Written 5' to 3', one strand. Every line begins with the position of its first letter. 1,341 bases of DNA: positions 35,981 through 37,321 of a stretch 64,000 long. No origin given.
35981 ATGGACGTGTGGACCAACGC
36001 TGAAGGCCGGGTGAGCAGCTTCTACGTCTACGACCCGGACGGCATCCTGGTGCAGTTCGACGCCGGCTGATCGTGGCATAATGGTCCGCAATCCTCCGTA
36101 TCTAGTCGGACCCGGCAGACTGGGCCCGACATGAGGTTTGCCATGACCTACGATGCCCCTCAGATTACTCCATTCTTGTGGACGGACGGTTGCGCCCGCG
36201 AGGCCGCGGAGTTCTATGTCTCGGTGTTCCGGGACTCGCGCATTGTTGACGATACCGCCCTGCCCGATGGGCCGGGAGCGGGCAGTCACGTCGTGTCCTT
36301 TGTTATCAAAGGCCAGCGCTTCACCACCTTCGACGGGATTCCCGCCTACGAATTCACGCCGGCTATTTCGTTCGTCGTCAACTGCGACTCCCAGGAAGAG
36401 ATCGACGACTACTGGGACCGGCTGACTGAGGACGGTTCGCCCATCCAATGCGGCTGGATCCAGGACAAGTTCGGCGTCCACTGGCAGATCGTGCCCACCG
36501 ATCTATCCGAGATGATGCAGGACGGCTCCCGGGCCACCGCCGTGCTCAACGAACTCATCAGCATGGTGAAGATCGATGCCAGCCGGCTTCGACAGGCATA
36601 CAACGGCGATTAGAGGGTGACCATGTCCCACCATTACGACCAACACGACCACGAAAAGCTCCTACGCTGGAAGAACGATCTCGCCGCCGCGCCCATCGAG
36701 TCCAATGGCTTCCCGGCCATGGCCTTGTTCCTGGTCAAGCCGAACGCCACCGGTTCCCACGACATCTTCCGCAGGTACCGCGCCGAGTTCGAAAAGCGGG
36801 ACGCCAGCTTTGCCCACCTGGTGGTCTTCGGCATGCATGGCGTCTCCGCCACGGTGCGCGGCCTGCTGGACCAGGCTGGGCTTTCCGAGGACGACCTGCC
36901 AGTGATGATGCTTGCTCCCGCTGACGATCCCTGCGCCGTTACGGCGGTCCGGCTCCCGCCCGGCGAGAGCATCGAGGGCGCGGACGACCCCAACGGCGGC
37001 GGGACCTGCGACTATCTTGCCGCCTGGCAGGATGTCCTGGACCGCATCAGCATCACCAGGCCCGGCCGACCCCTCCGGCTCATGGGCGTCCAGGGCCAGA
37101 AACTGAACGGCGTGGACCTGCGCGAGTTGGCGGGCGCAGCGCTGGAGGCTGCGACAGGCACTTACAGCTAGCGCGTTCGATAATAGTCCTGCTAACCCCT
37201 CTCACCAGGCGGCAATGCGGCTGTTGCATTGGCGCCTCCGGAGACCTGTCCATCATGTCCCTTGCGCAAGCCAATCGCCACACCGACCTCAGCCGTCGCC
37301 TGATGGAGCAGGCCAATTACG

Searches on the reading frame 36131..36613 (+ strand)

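Call 3: search_protein_families(library=pfam, proteins=[window:36131-36613:+], max_evalue=1)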
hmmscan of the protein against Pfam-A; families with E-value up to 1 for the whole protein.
window:36131-36613:+ (160 aa): 2 families
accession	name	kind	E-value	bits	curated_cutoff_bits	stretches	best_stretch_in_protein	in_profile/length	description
PF06983.19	3-dmu-9_3-mt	-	5.3e-36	124.1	24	1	11-121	2-116/116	3-demethylubiquinone-9 3-methyltransferase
PF14112.11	DUF4284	-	0.14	13.4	27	1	85-151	8-71/121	Immunity protein 22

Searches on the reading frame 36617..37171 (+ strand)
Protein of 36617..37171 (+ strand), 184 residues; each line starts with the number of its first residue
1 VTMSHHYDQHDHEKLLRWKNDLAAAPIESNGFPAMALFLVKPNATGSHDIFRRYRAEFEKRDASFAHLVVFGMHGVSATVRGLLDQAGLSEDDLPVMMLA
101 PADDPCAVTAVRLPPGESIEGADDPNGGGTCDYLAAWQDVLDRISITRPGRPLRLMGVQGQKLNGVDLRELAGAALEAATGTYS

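Call 3: search_protein_families(library=pfam, proteins=[window:36617-37171:+], max_evalue=1)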
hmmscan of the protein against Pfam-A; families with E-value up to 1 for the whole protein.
window:36617-37171:+ (184 aa): 1 family
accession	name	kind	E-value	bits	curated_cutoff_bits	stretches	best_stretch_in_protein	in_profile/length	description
PF06882.17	DUF1263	-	0.085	13.4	27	1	102-142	9-46/57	Protein of unknown function (DUF1263)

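Call 4: search_protein_families(library=padloc, proteins=[window:36617-37171:+], max_evalue=1)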
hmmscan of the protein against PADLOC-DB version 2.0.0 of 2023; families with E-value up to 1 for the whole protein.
window:36617-37171:+ (184 aa): 0 families

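Call 5: search_protein_families(library=ncbifam, proteins=[window:36617-37171:+], max_evalue=1)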
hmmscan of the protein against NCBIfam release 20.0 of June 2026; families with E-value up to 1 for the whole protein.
window:36617-37171:+ (184 aa): 0 families
